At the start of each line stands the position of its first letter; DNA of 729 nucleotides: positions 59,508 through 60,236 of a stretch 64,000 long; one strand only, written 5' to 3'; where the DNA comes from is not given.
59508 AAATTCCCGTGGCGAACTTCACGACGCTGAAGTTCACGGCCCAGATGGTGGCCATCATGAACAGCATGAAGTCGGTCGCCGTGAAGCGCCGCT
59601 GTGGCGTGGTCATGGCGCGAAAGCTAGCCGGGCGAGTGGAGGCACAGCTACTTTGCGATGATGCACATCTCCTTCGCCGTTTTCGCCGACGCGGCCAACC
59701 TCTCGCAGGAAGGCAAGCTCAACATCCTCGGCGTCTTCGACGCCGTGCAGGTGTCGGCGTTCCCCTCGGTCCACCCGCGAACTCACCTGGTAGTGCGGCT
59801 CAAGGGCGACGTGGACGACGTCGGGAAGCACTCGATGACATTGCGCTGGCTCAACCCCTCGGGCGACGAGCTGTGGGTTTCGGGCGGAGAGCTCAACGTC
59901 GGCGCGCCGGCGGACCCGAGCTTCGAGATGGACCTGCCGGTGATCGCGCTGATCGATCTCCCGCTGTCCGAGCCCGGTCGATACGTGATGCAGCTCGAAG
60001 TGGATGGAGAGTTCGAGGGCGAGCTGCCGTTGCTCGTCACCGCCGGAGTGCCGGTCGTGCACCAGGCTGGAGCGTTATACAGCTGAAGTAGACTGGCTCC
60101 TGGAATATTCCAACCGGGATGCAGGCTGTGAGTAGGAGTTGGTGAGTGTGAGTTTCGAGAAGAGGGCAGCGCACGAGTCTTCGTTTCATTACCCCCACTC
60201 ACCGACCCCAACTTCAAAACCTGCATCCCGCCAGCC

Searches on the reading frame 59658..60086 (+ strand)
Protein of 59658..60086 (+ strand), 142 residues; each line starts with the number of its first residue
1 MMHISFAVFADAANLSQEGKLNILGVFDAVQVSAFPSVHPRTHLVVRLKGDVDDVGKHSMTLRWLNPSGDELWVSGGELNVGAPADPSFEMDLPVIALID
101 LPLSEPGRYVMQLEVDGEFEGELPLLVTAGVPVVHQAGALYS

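Call 90: search_protein_families(library=pfam, proteins=[window:59658-60086:+], max_evalue=0.001)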
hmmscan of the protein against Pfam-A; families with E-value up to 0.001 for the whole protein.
window:59658-60086:+ (142 aa): 1 family
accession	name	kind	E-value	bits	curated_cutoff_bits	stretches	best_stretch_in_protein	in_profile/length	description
PF22091.2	DUF6941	-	1.1e-32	113.5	27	1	6-127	2-124/125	Family of unknown function (DUF6941)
